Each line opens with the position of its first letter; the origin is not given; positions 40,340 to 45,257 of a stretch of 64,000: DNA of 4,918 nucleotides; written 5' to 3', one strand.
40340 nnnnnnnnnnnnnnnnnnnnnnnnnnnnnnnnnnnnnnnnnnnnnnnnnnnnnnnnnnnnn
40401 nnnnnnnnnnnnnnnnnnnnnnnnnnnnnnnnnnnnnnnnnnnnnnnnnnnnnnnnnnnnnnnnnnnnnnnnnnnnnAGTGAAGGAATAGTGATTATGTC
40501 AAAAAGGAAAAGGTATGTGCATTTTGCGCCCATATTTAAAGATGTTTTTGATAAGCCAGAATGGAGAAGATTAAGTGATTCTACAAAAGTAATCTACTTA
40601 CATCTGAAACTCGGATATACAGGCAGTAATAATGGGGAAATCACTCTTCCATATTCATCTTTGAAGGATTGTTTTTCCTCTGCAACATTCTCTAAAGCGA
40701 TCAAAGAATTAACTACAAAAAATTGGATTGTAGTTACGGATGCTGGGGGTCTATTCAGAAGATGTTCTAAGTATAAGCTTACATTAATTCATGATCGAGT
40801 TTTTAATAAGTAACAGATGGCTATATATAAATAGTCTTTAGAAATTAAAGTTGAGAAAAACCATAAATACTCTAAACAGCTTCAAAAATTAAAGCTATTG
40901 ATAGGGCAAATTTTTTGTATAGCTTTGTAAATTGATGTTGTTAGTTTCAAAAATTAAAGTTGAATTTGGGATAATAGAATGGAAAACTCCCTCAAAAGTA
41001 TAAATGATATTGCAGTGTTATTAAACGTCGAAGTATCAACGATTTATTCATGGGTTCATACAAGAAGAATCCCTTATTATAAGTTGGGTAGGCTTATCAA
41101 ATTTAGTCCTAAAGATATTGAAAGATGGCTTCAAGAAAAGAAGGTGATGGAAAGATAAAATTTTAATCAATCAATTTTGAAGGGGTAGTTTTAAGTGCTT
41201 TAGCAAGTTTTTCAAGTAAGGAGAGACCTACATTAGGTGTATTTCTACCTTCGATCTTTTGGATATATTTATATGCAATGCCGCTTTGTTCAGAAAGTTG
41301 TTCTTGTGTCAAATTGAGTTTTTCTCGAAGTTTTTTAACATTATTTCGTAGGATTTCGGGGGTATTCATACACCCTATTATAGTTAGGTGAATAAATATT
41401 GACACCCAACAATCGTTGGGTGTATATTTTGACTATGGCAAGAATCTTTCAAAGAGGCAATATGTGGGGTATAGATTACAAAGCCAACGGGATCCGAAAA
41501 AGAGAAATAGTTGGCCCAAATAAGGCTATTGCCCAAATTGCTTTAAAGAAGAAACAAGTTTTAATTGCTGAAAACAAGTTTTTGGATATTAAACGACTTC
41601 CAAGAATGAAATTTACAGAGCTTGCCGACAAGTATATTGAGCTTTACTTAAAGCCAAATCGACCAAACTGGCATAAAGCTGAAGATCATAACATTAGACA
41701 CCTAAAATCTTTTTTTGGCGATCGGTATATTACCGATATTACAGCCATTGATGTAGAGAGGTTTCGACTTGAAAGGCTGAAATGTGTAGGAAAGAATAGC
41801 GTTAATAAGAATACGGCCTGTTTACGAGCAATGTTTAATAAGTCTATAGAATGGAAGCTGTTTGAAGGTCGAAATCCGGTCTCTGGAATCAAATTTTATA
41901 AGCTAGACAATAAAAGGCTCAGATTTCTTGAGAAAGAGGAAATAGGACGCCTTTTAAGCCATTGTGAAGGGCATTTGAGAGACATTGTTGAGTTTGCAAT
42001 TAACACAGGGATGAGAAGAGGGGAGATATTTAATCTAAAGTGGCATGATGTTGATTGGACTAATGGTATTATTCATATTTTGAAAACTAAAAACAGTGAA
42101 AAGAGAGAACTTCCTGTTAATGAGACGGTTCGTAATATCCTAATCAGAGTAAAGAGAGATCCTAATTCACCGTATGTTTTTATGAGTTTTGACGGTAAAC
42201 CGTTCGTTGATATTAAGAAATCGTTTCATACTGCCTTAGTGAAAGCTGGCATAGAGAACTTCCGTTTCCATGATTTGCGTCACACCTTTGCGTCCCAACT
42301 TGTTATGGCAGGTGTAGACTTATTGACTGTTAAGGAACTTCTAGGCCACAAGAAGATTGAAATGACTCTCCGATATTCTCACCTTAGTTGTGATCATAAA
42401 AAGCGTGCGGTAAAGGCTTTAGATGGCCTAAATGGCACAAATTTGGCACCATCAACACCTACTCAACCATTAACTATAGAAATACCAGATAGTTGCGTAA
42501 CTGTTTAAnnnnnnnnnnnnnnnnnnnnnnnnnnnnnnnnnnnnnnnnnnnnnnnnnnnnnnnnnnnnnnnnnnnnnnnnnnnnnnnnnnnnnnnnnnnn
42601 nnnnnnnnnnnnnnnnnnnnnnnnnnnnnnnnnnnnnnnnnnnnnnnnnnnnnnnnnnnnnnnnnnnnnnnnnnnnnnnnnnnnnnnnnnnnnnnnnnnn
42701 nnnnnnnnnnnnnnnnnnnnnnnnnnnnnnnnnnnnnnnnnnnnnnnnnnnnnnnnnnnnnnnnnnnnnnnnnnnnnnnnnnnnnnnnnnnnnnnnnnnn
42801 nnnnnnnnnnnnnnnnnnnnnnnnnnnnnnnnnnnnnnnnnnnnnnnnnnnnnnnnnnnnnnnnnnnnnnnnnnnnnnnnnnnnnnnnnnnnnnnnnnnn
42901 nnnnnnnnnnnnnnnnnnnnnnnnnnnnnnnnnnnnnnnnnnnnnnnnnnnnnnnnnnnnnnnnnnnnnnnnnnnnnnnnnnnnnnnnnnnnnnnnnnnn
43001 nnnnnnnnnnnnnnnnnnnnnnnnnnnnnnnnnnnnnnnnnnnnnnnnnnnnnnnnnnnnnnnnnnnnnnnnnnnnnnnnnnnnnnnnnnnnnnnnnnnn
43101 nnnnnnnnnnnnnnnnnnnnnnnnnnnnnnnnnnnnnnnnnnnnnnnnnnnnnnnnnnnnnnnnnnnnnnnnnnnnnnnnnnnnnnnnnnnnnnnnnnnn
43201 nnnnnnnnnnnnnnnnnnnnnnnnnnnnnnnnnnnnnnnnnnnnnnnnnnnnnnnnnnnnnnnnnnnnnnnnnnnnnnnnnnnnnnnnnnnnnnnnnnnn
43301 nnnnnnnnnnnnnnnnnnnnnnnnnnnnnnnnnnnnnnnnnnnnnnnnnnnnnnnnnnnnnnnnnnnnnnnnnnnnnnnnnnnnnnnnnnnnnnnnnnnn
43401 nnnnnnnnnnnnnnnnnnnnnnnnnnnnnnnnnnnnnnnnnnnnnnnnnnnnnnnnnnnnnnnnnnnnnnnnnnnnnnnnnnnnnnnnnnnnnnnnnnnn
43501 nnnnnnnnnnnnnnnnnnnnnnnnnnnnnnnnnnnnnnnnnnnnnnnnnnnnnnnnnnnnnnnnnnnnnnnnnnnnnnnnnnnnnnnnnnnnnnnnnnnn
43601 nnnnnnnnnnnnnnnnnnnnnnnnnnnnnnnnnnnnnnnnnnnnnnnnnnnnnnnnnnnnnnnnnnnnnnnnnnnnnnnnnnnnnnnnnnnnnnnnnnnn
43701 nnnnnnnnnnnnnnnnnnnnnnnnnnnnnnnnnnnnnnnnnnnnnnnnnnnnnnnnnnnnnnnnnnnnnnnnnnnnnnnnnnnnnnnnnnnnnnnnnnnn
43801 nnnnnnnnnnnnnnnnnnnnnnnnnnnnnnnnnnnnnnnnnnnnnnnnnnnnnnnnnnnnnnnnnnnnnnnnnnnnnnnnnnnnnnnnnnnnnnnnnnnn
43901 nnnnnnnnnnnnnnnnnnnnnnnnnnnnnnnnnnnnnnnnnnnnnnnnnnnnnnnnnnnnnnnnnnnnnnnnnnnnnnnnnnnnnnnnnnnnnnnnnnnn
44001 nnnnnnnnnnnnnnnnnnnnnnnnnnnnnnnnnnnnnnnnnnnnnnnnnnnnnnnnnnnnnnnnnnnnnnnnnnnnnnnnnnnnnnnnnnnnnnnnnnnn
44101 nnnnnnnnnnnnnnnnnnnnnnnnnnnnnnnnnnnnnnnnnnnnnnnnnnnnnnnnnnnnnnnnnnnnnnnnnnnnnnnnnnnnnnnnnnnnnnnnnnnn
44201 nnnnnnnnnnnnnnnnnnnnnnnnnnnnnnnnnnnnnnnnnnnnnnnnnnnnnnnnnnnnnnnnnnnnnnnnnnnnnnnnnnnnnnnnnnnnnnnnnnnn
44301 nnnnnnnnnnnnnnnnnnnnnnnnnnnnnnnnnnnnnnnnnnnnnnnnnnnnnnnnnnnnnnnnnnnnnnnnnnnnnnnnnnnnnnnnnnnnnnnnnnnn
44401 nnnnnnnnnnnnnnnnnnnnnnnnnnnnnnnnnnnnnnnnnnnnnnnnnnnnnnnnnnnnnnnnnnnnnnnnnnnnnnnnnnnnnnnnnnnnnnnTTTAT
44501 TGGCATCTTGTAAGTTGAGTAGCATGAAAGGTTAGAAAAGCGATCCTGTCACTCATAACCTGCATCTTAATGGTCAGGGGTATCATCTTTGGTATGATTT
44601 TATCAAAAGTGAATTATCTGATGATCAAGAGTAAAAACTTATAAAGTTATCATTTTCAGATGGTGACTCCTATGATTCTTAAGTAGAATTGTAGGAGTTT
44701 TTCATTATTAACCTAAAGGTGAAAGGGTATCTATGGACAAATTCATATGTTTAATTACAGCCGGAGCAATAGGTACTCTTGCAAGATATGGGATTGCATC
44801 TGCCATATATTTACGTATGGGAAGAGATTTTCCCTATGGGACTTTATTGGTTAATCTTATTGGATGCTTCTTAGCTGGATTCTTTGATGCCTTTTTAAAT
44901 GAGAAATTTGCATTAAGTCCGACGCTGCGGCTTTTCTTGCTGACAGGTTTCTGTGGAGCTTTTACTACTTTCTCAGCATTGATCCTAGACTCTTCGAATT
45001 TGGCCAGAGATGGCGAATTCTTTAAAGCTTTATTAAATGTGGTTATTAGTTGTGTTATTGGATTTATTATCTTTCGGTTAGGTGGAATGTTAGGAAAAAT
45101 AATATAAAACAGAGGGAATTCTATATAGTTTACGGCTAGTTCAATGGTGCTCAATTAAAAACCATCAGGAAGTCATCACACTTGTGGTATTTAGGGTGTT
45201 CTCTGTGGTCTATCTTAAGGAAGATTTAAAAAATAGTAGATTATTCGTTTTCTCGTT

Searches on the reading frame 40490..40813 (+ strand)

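Call 4: search_protein_families(library=pfam, proteins=[window:40490-40813:+], max_evalue=1)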
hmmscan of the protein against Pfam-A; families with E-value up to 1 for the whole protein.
window:40490-40813:+ (107 aa): 2 families
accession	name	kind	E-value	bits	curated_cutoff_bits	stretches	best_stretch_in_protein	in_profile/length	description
PF06970.17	RepA_N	-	0.077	13.4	30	1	12-40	3-31/76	Replication initiator protein A (RepA) N-terminus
PF13730.12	HTH_36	-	0.1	12.9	25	1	27-80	2-55/55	Helix-turn-helix domain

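Call 7: search_protein_families(library=phrogs, proteins=[window:40490-40813:+], max_evalue=0.1)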
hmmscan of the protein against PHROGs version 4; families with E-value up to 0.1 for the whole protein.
window:40490-40813:+ (107 aa): 2 families
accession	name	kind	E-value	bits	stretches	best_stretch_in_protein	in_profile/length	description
phrog_186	-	DNA, RNA and nucleotide metabolism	6.3e-05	23.8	1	12-87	22-99/308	DnaD-like helicase loader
phrog_270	-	DNA, RNA and nucleotide metabolism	0.05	14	1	23-101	36-119/383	replication initiation protein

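Call 89: search_protein_families(library=padloc, proteins=[window:40490-40813:+], max_evalue=0.01)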
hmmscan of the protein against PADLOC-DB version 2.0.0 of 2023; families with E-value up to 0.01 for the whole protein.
window:40490-40813:+ (107 aa): 0 families

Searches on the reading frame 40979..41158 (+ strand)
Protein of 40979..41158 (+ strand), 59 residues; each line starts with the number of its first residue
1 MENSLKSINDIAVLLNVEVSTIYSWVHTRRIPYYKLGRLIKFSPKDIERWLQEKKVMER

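Call 61: search_protein_families(library=pfam, proteins=[window:40979-41158:+], max_evalue=0.01)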
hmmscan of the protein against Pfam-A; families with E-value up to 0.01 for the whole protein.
window:40979-41158:+ (59 aa): 3 families
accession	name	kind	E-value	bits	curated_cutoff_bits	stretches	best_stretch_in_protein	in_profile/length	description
PF12728.13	HTH_17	-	6.2e-14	52.4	27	1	7-54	3-50/51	Helix-turn-helix domain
PF13518.12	HTH_28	-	0.0022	18.5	25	0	6-27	13-34/52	Helix-turn-helix domain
PF13936.12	HTH_38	-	0.0069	16.5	27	0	6-23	21-38/44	Helix-turn-helix domain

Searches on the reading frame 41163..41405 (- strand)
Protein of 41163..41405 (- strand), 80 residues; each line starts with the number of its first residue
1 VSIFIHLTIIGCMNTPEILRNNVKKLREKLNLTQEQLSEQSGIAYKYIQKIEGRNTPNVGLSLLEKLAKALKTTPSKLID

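Call 61: search_protein_families(library=pfam, proteins=[window:41163-41405:-], max_evalue=0.01)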
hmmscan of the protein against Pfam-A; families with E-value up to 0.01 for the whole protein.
window:41163-41405:- (80 aa): 5 families
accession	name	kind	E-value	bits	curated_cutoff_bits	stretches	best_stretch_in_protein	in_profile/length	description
PF01381.28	HTH_3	-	3e-11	43.6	23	1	23-78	1-55/55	Helix-turn-helix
PF12844.13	HTH_19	-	9.8e-09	35.4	30.2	1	22-79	3-59/64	Helix-turn-helix domain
PF13443.12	HTH_26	-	7.2e-07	29.8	22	1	23-79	2-58/63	Cro/C1-type HTH DNA-binding domain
PF13560.12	HTH_31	-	1.3e-06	29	27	1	24-76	7-59/64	Helix-turn-helix domain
PF13413.12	HTH_25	-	0.00024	21.3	24.6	1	24-54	3-33/62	Helix-turn-helix domain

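Call 89: search_protein_families(library=padloc, proteins=[window:41163-41405:-], max_evalue=0.01)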
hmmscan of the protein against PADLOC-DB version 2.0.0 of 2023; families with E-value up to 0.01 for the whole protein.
window:41163-41405:- (80 aa): 14 families
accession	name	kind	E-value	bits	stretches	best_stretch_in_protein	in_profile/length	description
PDLC03671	Control_protein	-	2.4e-13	48.1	1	10-79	6-74/84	control protein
PDLC04142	capH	-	1.3e-12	46.6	1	17-80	5-67/103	capH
PDLC03665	Control_protein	-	3.6e-12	44.4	1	19-80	9-70/77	control protein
PDLC02926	HTH_VI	-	3.2e-10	38.1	1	20-78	3-60/92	-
PDLC03666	Control_protein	-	7.3e-06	24.3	1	17-74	5-61/77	control protein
PDLC03668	Control_protein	-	0.00013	20.4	1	23-72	13-61/79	control protein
PDLC03664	Control_protein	-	0.00024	19.5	1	23-78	18-72/74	control protein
PDLC03953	RmrA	-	0.0005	17.4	1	22-73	9-59/373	-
PDLC03954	RmrA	-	0.00064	16.7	1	21-76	13-67/380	-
PDLC03536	REase_II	-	0.00078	17.2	1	17-80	9-71/237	Type II restriction enzyme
PDLC03943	RmrA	-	0.0013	15.9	1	22-76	6-59/370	-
PDLC04775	PDC-M69A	-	0.0015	17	1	20-79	9-67/113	-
PDLC03946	RmrA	-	0.0021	14.8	1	24-72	8-55/357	-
PDLC03949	RmrA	-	0.0035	14.2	1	26-74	10-57/363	-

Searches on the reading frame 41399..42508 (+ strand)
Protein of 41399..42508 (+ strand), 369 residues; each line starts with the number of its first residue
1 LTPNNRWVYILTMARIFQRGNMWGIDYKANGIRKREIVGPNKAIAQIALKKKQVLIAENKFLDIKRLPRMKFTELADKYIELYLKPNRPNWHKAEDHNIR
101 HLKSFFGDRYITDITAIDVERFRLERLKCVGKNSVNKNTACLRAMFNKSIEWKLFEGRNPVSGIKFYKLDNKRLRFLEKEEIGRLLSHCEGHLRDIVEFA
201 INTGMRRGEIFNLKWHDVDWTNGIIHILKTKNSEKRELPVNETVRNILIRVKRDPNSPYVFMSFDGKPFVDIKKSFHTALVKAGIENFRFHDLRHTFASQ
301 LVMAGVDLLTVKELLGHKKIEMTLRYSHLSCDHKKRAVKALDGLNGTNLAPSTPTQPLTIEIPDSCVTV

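Call 4: search_protein_families(library=pfam, proteins=[window:41399-42508:+], max_evalue=1)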
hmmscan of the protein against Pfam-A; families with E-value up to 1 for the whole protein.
window:41399-42508:+ (369 aa): 4 families
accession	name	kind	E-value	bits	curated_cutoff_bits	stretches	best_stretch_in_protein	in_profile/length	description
PF00589.27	Phage_integrase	-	4.5e-37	127.9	27.1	1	176-330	2-169/172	Phage integrase family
PF24624.1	Int_N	-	7.4e-09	36.7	27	1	73-165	6-97/100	Phage integrase, N-terminal domain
PF13102.12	Phage_int_SAM_5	-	0.00035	21.3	22.3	1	72-154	2-87/98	Phage integrase SAM-like domain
PF14659.12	Phage_int_SAM_3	-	0.00068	20.3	22.6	1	72-123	2-54/58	Phage integrase, N-terminal SAM-like domain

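Call 78: find_related_loci(query=window:41438-42508:+, collection=viral_contigs, flank=8000)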
Query window:41438-42508:+ (356 aa) in viral_contigs; peptide patterns used: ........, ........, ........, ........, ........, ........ (x = any residue, [..] = any of these).
258 stretches matched a pattern; 256 encode a relative of the query (tblastn E <= 1e-3); the best 80 are kept; 80 distinct loci.
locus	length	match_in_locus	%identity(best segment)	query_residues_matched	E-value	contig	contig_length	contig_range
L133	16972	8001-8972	41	10-335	3e-72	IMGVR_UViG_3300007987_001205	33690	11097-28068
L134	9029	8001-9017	38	3-343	4e-66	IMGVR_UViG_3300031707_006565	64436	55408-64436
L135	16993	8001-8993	35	3-332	5e-54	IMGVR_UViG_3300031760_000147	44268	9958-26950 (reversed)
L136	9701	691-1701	33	10-328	9e-48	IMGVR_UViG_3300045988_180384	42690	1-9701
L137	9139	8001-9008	34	3-331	5e-46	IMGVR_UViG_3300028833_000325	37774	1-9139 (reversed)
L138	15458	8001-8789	38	74-331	2e-44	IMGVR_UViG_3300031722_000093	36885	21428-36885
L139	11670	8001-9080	30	5-329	7e-43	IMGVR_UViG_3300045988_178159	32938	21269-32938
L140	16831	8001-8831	36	60-331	3e-42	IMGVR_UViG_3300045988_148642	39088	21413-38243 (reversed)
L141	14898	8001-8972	41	10-335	3e-72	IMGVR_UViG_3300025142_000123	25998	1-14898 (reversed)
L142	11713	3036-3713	39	121-333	4e-37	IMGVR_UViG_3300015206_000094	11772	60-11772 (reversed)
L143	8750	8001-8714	36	115-337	3e-36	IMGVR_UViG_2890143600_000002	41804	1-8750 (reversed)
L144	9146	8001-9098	31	3-336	9e-36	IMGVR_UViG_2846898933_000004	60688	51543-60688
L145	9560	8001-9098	31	3-336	9e-36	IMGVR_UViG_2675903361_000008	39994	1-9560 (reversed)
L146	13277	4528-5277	35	80-329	5e-36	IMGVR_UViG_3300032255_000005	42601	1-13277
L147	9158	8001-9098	30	3-336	1e-35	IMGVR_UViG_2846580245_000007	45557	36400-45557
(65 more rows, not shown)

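Call 86: find_encoding_contigs(protein=window:41462-42508:+, flank=10000, max_places=6)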
Protein window:41462-42508:+ (348 aa): no gene with exactly this product is on record in the collection.

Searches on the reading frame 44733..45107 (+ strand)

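Call 61: search_protein_families(library=pfam, proteins=[window:44733-45107:+], max_evalue=0.01)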
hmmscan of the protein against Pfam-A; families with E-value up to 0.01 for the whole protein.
window:44733-45107:+ (124 aa): 1 family
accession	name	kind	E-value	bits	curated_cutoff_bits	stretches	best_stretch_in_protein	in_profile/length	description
PF02537.21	CRCB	-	1.2e-26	93.5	32.9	1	7-117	3-102/103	CrcB-like protein, Camphor Resistance (CrcB)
